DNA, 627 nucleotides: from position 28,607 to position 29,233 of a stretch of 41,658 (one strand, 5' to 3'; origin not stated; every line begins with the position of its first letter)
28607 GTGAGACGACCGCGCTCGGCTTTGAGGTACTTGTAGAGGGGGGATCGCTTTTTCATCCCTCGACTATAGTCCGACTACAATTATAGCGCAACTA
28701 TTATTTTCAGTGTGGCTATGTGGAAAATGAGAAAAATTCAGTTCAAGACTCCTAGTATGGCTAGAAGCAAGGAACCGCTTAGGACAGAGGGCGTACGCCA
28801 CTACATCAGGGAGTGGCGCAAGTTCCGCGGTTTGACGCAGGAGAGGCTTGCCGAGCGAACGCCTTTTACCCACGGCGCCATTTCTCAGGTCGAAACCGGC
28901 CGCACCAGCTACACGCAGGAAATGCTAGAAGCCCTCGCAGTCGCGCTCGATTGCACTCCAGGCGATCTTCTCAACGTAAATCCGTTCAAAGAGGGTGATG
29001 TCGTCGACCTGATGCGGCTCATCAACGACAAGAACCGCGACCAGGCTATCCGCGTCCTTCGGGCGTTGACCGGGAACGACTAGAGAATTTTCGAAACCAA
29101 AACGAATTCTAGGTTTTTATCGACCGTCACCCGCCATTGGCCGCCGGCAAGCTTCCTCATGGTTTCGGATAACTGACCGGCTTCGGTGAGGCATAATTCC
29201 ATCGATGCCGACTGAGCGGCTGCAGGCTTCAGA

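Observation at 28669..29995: A 37-bp promoter-operator module occurs twice in inverted orientation and brackets a 1.25-kb immunity island (OL/OR-like logic with its own operator motif)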

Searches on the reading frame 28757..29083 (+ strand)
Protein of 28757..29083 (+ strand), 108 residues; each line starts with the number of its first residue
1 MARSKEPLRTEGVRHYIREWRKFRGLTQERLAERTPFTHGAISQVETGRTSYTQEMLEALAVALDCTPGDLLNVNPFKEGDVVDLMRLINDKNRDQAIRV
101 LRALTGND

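Call 11: search_protein_families(library=pfam, proteins=[window:28757-29083:+], max_evalue=0.1)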
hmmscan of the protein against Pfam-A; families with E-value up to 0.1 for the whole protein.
window:28757-29083:+ (108 aa): 5 families
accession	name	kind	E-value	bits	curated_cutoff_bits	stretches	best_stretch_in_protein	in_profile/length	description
PF13560.12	HTH_31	-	9.5e-12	45.5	27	1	15-71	4-60/64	Helix-turn-helix domain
PF01381.28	HTH_3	-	1.8e-10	41.1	23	1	17-71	1-55/55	Helix-turn-helix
PF13443.12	HTH_26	-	6.8e-08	33.1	22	1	22-76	7-62/63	Cro/C1-type HTH DNA-binding domain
PF12844.13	HTH_19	-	1.3e-05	25.5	30.2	1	17-74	4-61/64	Helix-turn-helix domain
PF13413.12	HTH_25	-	0.051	13.8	24.6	0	17-52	2-43/62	Helix-turn-helix domain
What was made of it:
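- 28757..29083 (+): XRE-family repressor gene (108 aa from ATG 28757; the frame is open from GTG 28712), proposed CI-like repressor. Pfam HTH_31 9.5e-12 and HTH_3 1.8e-10 (call 11).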

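Call 20: find_related_loci(query=window:28757-29083:+, collection=genome_contigs, flank=3000)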
Query window:28757-29083:+ (108 aa) in genome_contigs; peptide patterns used: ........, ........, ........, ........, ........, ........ (x = any residue, [..] = any of these).
321 stretches matched a pattern; 1 encode a relative of the query (tblastn E <= 1e-3); 1 distinct loci.
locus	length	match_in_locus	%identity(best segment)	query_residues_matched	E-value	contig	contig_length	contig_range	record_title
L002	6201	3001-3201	54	14-80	1e-20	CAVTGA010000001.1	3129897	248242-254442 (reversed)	MAG: uncultured Alphaproteobacteria bacterium isolate MFD09212.bin.1.19 genome assembly, contig: contig_3010, whole geno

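Call 21: find_homologous_proteins(query=window:28757-29083:+, max_evalue=1e-8)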
Query window:28757-29083:+ (108 aa): 144 proteins with E <= 1e-8 among 146 candidates; the best 120 are listed.
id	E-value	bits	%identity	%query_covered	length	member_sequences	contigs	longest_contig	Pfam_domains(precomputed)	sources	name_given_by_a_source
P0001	8.2e-63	226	96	100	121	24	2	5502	PF01381.29,PF13560.13,PF13443.13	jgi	jgi:transcriptional regulator with XRE-family HTH domain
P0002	7.5e-61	220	94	100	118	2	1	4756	PF12844.14,PF01381.29,PF13560.13,PF13443.13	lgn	-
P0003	3.8e-59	215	94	100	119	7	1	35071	PF12844.14,PF01381.29,PF13560.13,PF13443.13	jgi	-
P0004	8.0e-54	198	85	100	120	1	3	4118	PF01381.29,PF13560.13,PF13443.13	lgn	-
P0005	8.7e-54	197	85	100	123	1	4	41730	PF01381.29,PF13560.13,PF13443.13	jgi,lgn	jgi:transcriptional regulator with XRE-family HTH domain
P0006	8.7e-54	197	85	100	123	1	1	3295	PF01381.29,PF13560.13,PF13443.13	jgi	jgi:transcriptional regulator with XRE-family HTH domain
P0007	7.1e-51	188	88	89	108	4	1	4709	PF12844.14,PF01381.29,PF13560.13,PF13443.13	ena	-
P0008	3.7e-50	186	80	99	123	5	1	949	PF12844.14,PF01381.29,PF13560.13,PF13443.13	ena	-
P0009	4.9e-50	185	82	100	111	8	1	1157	PF12844.14,PF01381.29,PF13560.13,PF13443.13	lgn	-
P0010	1.1e-48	181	77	99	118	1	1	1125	PF12844.14,PF01381.29,PF13560.13,PF13443.13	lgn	-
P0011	7.6e-48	178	82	88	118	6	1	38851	PF12844.14,PF01381.29,PF13560.13,PF13443.13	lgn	-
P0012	8.7e-48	178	84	87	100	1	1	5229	PF12844.14,PF01381.29,PF13560.13,PF13443.13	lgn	-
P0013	1.9e-46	174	84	87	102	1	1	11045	PF12844.14,PF01381.29,PF13560.13,PF13443.13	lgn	-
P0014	5.7e-46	172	79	88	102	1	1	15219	PF12844.14,PF01381.29,PF13560.13,PF13443.13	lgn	-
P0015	1.6e-45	171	80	90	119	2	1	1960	PF12844.14,PF01381.29,PF13560.13,PF13443.13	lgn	-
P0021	2.5e-44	167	81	87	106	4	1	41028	PF12844.14,PF01381.29,PF13560.13,PF13443.13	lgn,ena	-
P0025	3.4e-40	154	73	86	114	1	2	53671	PF12844.14,PF01381.29,PF13560.13,PF13443.13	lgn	-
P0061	1.9e-33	132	70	84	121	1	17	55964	PF12844.14,PF01381.29,PF13560.13,PF13443.13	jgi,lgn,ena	-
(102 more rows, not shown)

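Call 23: find_related_loci(query=A1, collection=genome_contigs, flank=3000)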
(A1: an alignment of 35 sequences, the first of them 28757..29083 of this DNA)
Query A1 (108 aa) in genome_contigs; peptide patterns used: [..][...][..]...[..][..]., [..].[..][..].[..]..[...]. (x = any residue, [..] = any of these).
600 stretches matched a pattern (row limit reached: there are more); 169 encode a relative of the query (tblastn E <= 1e-3); the best 80 are kept; 80 distinct loci.
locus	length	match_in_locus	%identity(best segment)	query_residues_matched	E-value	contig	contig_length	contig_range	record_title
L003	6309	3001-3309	50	14-108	4e-28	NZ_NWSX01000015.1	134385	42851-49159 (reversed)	Rhizobium sp. J15 Scaffold14_1, whole genome shotgun sequence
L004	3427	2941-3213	53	14-104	9e-27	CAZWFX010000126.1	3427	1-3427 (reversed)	MAG TPA_asm: uncultured Candidatus Saccharibacteria bacterium isolate SRP278252_co2_728 genome assembly, contig: NODE_61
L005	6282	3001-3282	45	14-107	3e-23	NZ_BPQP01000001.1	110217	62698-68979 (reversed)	Methylobacterium iners strain DSM 19015 entry1, whole genome shotgun sequence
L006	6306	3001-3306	41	13-108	3e-20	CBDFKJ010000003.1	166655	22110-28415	MAG: Alphaproteobacteria bacterium isolate 4e2e0cdd-c8b5-4f6c-a48e-51141fbf2597 genome assembly, contig: contig_3, whole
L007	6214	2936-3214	44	15-103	3e-20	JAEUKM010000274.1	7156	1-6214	MAG: Rhodospirillaceae bacterium isolate new MAG-95 k141_3301306, whole genome shotgun sequence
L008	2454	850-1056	51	3-76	6e-20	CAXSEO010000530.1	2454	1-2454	MAG: uncultured Sphingomonas sp. isolate private_VT38_metawrap_bin.1 genome assembly, contig: private_VT38_metawrap_bin.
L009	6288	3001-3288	43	15-108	3e-19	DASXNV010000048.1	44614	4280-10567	MAG TPA_asm: Caulobacteraceae bacterium isolate SMAG_U5363 k141_5441824, whole genome shotgun sequence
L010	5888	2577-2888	40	14-107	5e-19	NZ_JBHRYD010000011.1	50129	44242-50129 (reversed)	Devosia honganensis strain KCTC 42281 platanus_K_25_97_11, whole genome shotgun sequence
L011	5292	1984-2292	37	8-108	1e-18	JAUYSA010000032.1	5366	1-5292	MAG: Hyphomonadaceae bacterium isolate C5_metabat.bin.27_sub C5_k141_7799, whole genome shotgun sequence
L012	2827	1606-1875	42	15-104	2e-18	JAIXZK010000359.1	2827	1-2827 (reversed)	MAG: Sphingomonadales bacterium isolate D8_MAG_00049 pond_D8_MAG_00049_000000000125, whole genome shotgun sequence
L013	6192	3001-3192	52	15-78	4e-18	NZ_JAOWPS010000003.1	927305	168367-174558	Mesorhizobium sp. YC-39 YC.39_ctg003, whole genome shotgun sequence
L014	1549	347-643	40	14-104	7e-18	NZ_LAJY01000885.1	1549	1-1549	Elstera litoralis strain Dia-1 c885, whole genome shotgun sequence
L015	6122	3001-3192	45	13-76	4e-13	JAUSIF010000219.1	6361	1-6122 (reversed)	MAG: Xanthobacteraceae bacterium isolate E14_metabat.bin.226_sub E14_k141_1741467, whole genome shotgun sequence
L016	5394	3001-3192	41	9-72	4e-12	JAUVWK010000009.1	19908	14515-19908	MAG: Alphaproteobacteria bacterium isolate CSMAG_1188 CSMAG_1188_k127_5218378_length_19908_cov_39.3960, whole genome sho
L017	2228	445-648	43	17-84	2e-10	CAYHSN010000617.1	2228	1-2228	MAG TPA_asm: uncultured Vicinamibacterales bacterium isolate ERP119705_co14_223 genome assembly, contig: NODE_132723_len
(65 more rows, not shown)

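Call 24: find_related_loci(query=A1, collection=viral_contigs, flank=3000)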
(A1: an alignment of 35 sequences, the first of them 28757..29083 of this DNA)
Query A1 (108 aa) in viral_contigs; peptide patterns used: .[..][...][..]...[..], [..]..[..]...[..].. (x = any residue, [..] = any of these).
214 stretches matched a pattern; 143 encode a relative of the query (tblastn E <= 1e-3); the best 80 are kept; 80 distinct loci.
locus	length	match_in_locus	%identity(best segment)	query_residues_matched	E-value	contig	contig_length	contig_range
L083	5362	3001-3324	94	1-108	3e-66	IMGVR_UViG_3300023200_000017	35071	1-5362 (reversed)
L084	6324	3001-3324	68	1-108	2e-45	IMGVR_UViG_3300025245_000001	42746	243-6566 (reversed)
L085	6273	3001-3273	70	14-104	1e-38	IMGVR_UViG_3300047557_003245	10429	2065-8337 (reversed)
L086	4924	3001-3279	67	14-106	2e-37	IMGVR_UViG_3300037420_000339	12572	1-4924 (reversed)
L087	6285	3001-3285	58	14-108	7e-36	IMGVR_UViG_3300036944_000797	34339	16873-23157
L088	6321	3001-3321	53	1-108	8e-34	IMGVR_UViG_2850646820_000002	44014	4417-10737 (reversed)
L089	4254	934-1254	51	1-108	1e-33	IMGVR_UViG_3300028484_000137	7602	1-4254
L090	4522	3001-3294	49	6-104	2e-30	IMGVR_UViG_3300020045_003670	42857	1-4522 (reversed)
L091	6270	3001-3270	58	14-102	3e-29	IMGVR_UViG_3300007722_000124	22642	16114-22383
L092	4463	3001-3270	58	14-102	3e-29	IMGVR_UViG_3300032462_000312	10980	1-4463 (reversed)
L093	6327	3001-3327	49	1-108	3e-29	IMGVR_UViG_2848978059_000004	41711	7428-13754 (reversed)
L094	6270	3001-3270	58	14-102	3e-29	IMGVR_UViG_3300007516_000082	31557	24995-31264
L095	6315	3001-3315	46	1-106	2e-28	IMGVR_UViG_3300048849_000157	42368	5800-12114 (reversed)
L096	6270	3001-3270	57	14-102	4e-28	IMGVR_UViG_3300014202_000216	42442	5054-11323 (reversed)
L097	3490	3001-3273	54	14-104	2e-26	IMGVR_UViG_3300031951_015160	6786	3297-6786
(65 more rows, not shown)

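Call 31: search_protein_families(library=phrogs, proteins=[window:28757-29083:+], max_evalue=0.01)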
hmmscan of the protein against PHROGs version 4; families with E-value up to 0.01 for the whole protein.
window:28757-29083:+ (108 aa): 17 families
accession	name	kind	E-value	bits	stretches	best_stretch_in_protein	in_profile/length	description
phrog_7241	-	transcription regulation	1.6e-11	45.3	1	15-72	64-121/122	transcriptional regulator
phrog_5823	-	transcription regulation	1.8e-10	41.5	1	15-73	9-68/404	transcriptional regulator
phrog_3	-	transcription regulation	6.3e-10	40.4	1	12-79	88-153/430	transcriptional repressor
phrog_8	-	transcription regulation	1.8e-09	38.5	1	18-91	165-241/346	transcriptional regulator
phrog_2967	-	transcription regulation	5.4e-09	36.9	1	11-80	9-78/225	transcriptional regulator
phrog_2439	-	transcription regulation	8.4e-09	35.8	1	16-73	11-68/367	transcriptional regulator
phrog_1373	-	transcription regulation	3.7e-07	31.3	1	9-68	63-119/166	transcriptional regulator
phrog_2328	-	transcription regulation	9.5e-07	29.7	1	16-76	19-79/128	transcriptional repressor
phrog_4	-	transcription regulation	1.7e-06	28.2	1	17-80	141-200/400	transcriptional repressor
phrog_4583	-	transcription regulation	7.9e-06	26.8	1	11-74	9-72/81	transcriptional repressor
phrog_6463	-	DNA, RNA and nucleotide metabolism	1.2e-05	25.9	1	33-71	50-96/208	HTH DNA binding protein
phrog_4836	-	transcription regulation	1.5e-05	25.6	1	11-73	74-136/194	CII-like regulator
phrog_9908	-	DNA, RNA and nucleotide metabolism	0.00083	19.6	1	13-64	14-65/282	DNA binding protein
phrog_1124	-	transcription regulation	0.0021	18.6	1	16-63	12-58/177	transcriptional regulator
phrog_6831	-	transcription regulation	0.0029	18.5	1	24-52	17-48/68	transcriptional regulator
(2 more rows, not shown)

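Call 33: search_solved_structures(query=window:28757-29083:+, max_evalue=0.01)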
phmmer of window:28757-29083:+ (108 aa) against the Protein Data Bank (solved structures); distinct sequences matched with E-value up to 0.01: 8.
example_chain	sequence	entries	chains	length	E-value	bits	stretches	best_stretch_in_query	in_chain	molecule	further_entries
3f51_A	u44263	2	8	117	1.7e-05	27.9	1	3-72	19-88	Clp gene regulator (ClgR)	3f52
8tac_A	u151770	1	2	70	0.0002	24.5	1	11-62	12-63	DBP48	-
6rnz_A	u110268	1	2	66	0.00084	22.4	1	15-73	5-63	HTH-type transcriptional regulator DdrOC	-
6jq1_A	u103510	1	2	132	0.0018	21.4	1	15-77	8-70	Transcriptional regulator, XRE family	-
8bny_A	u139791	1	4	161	0.002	21.2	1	14-82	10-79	Immunity repressor protein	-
6rnx_A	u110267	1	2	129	0.0022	21.1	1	16-75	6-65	HTH-type transcriptional regulator DdrOC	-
6rmq_A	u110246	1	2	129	0.0025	20.9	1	16-74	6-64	HTH-type transcriptional regulator DdrOC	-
9xz9_A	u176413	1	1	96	0.0073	19.4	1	14-72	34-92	Quorum sensing controller protein QseC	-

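Call 44: find_encoding_contigs(protein=P0005, flank=3000, max_places=2)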
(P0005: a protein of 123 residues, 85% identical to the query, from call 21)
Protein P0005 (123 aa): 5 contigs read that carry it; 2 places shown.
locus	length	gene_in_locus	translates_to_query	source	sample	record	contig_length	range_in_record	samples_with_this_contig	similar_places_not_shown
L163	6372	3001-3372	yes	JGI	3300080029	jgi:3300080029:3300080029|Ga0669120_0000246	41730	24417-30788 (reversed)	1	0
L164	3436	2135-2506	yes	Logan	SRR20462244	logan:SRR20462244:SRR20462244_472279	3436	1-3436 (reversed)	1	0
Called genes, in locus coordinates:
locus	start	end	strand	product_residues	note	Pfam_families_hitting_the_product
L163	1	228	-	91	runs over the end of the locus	-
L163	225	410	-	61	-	-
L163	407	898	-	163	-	PF06941:NT5C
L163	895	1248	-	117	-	-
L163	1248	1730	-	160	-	PF25109:HAD_PNKP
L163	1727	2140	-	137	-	PF10544:T5orf172 (weak), PF13455:MUG113 (weak)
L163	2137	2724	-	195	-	PF13455:MUG113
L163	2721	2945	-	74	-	PF15943:YdaS_toxin, PF14549:P22_Cro (weak)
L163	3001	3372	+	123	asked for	PF13560:HTH_31, PF01381:HTH_3, PF13443:HTH_26 (weak)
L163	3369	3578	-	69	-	-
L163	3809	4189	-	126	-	-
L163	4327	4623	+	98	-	-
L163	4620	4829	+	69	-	-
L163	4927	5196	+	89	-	-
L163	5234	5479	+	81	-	-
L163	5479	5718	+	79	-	-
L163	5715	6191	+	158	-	-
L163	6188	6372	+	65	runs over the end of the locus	-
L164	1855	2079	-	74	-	PF15943:YdaS_toxin, PF14549:P22_Cro (weak)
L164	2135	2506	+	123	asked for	PF13560:HTH_31, PF01381:HTH_3, PF13443:HTH_26 (weak)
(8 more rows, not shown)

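Call 45: find_encoding_contigs(protein=P0021, flank=3000, max_places=1)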
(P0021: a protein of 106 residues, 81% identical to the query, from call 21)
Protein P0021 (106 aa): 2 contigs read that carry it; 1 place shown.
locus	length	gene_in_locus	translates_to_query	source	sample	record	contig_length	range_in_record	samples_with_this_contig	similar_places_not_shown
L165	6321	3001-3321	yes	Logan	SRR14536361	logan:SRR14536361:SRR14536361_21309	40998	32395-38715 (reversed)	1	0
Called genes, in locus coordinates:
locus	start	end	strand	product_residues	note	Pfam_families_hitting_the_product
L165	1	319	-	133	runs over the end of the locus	-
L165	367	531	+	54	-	-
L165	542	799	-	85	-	-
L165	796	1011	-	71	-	-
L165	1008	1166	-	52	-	-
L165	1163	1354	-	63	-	-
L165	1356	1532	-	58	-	-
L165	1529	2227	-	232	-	PF01555:N6_N4_Mtase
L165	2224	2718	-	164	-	PF00075:RNase_H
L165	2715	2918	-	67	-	PF14549:P22_Cro (weak), PF15943:YdaS_toxin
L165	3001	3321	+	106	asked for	PF12844:HTH_19, PF13560:HTH_31, PF01381:HTH_3, PF13443:HTH_26 (weak)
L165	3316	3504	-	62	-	-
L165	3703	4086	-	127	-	-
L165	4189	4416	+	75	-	-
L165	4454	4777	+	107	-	-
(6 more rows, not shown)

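Call 46: find_encoding_contigs(protein=P0025, flank=3000, max_places=1)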
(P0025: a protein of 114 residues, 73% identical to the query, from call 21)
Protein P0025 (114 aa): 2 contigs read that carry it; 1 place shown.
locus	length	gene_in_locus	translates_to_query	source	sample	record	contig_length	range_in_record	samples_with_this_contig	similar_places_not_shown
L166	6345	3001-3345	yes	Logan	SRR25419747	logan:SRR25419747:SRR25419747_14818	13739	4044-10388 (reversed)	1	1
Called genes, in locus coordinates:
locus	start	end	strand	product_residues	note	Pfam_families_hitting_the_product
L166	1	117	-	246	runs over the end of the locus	-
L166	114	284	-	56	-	-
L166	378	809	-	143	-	-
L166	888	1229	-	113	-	PF01726:LexA_DNA_bind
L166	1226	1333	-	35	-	-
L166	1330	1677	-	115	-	-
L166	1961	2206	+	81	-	-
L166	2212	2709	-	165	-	-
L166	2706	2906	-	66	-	PF15943:YdaS_toxin, PF14549:P22_Cro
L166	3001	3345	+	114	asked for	PF13560:HTH_31, PF01381:HTH_3, PF12844:HTH_19 (weak), PF13443:HTH_26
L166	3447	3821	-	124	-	PF13730:HTH_36 (weak)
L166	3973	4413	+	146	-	-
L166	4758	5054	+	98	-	-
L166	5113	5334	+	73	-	-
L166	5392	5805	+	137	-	-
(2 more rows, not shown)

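Call 47: find_encoding_contigs(protein=P0061, flank=3000, max_places=2)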
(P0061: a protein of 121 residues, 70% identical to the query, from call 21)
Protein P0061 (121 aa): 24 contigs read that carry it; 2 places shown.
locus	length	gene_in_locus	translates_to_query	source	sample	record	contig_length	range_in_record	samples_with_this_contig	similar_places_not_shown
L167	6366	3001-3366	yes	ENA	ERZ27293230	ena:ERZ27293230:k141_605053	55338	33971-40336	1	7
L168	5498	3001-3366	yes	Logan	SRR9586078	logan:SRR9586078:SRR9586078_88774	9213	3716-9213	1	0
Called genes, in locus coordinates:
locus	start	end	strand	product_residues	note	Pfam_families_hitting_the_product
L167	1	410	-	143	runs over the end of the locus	-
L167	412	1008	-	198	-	-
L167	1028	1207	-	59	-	-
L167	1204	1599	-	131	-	-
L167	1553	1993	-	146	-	-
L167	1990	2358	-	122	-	-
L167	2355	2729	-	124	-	-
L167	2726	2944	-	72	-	PF15943:YdaS_toxin, PF14549:P22_Cro (weak)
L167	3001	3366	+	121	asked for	PF01381:HTH_3, PF12844:HTH_19 (weak), PF13560:HTH_31, PF13443:HTH_26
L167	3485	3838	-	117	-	-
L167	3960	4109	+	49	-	-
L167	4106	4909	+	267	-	PF00145:DNA_methylase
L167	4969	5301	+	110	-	-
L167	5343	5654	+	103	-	PF14354:Lar_restr_allev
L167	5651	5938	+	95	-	-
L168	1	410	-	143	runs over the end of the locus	-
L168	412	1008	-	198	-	-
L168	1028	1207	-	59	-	-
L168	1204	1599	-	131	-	-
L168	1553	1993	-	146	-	-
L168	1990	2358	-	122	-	-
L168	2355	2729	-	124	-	-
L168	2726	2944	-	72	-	PF15943:YdaS_toxin, PF14549:P22_Cro (weak)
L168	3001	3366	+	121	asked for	PF01381:HTH_3, PF12844:HTH_19 (weak), PF13560:HTH_31, PF13443:HTH_26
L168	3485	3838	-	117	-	-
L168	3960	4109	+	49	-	-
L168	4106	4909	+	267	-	PF00145:DNA_methylase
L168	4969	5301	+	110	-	-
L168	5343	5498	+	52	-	?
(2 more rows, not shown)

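Call 67: predict_structure(alignment_id=A4)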
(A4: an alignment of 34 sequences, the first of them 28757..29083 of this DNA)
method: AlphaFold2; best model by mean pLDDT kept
length: 108 residues; sequences in the alignment: 34
mean_pLDDT: 75.0   pTM: 0.59
mean pLDDT of the five models: 75.0, 74.5, 73.3, 72.1, 71.9
residues with pLDDT >= 90: 37; 70-90: 28; 50-70: 29; < 50: 14
segments of 3 or more residues with pLDDT < 50: 1-11, 106-108
pLDDT, mean of each block of 10 residues (from residue 1): 44 77 91 93 88 90 91 80 52 60 56
secondary structure, 60 per line:
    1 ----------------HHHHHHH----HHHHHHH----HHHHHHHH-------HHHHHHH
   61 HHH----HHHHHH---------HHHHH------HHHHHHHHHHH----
elements in order: H17-23 H28-34 H39-46 H54-63 H68-73 H83-87 H94-104
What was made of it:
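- On Lambdoid-type CI/Cro switch with OL and OR: The C-terminal 30 residues form two short helices of low confidence (call 67).
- The repressor's C-terminal 30 residues are modelled with low confidence (call 67).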

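Call 72: fold_search(model_id=the predicted structure, library=pdb)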
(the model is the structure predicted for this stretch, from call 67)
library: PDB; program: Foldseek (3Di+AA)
matches with E <= 10: 408; with E <= 0.001: 0
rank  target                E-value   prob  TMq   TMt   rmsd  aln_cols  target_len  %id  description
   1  8p8o_L                3.1e-03  1.00  0.58  0.45   5.0       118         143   24  M. tuberculosis dUTPase - Stl1-159 (StlNT) complex structure (released 2024-11-27)
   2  3f51_D                3.1e-03  1.00  0.53  0.61  11.0        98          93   26  Crystal Structure of the clp gene regulator ClgR from Corynebacterium glutamicum (released 2008-11-18)
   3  3f51_A                3.4e-03  1.00  0.54  0.62  12.0        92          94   27  Crystal Structure of the clp gene regulator ClgR from Corynebacterium glutamicum (released 2008-11-18)
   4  6jq1_B                6.8e-03  1.00  0.51  0.42  13.3       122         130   22  Crystal Structure of DdrO from Deinococcus geothermalis (released 2019-08-28)
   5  6h49                  8.1e-03  1.00  0.54  0.41   5.3       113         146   25  A polyamorous repressor: deciphering the evolutionary strategy used by the phage-inducible chromosomal islands to spread (released 2019-08-28)
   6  6jq1_A                9.0e-03  1.00  0.49  0.42  13.4       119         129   22  Crystal Structure of DdrO from Deinococcus geothermalis (released 2019-08-28)
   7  3f51_C                9.6e-03  1.00  0.51  0.60   9.7        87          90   24  Crystal Structure of the clp gene regulator ClgR from Corynebacterium glutamicum (released 2008-11-18)
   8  8p8o_J                9.6e-03  1.00  0.59  0.46   5.0       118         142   23  M. tuberculosis dUTPase - Stl1-159 (StlNT) complex structure (released 2024-11-27)
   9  7dlv_E                9.6e-03  1.00  0.55  0.43   5.6       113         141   24  shrimp dUTPase in complex with Stl (released 2021-12-01)
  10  3f51_F                1.0e-02  1.00  0.54  0.62   9.6        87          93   29  Crystal Structure of the clp gene regulator ClgR from Corynebacterium glutamicum (released 2008-11-18)
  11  7pwj_FFF              1.0e-02  1.00  0.52  0.39   5.7       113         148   25  dUTPase from human in complex with Stl (released 2022-12-28)
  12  8p8o_F                1.1e-02  1.00  0.57  0.44   5.6       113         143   24  M. tuberculosis dUTPase - Stl1-159 (StlNT) complex structure (released 2024-11-27)
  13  6h4c_D                1.1e-02  1.00  0.53  0.40   5.4       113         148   25  A polyamorous repressor: deciphering the evolutionary strategy used by the phage-inducible chromosomal islands to spre (released 2019-08-28)
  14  6rnx_B                1.1e-02  1.00  0.51  0.44   9.7        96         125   33  Crystal structure of the essential repressor DdrO from radiation-resistant Deinococcus bacteria (Deinococcus deserti) (released 2019-10-09)
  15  6h4c_H                1.1e-02  1.00  0.56  0.43   5.7       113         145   24  A polyamorous repressor: deciphering the evolutionary strategy used by the phage-inducible chromosomal islands to spre (released 2019-08-28)
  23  3jxb_C                1.9e-02  1.00  0.50  0.78   1.2        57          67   38  Crystal structure of the P22 c2 repressor protein in complex with synthetic operator 9C (released 2010-01-19)
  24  2r1j_L                2.2e-02  1.00  0.50  0.80   1.2        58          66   38  Crystal Structure of the P22 c2 Repressor protein in complex with the synthetic operator 9T (released 2008-04-29)
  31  1b0n_A                3.5e-02  1.00  0.51  0.53   7.6       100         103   19  SINR PROTEIN/SINI PROTEIN COMPLEX (released 1999-01-13)
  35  1adr_MODEL_1_A        4.7e-02  1.00  0.50  0.70   1.0        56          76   39  DETERMINATION OF THE NUCLEAR MAGNETIC RESONANCE STRUCTURE OF THE DNA-BINDING DOMAIN OF THE P22 C2 REPRESSOR (1 (released 1994-01-31)
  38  3jxb_D                5.6e-02  1.00  0.50  0.80   1.2        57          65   38  Crystal structure of the P22 c2 repressor protein in complex with synthetic operator 9C (released 2010-01-19)
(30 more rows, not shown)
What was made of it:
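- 28757..29083 (+): The model's HTH domain matches the P22 c2 N-terminal domain at rmsd 1.2 A and 38% identity (calls 67, 72).
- On XRE / 434-Cro-type HTH DNA-binding domain (Pfam HTH_3, HTH_31): Structural match to the P22 c2 N-terminal domain at rmsd 1.2 A (call 72).
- Closest known: Phage P22 immC. Same: The XRE HTH domain superposes on the P22 c2 N-terminal domain (rmsd 1.2 A, 38% identity) and on the 434 repressor and Cro (call 72).
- Closest known: SinR/SinI and repressors without a cleavage domain that are inactivated by antirepressors. Same: SinR (1b0n) appears among the fold matches, rank 31 (call 72).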
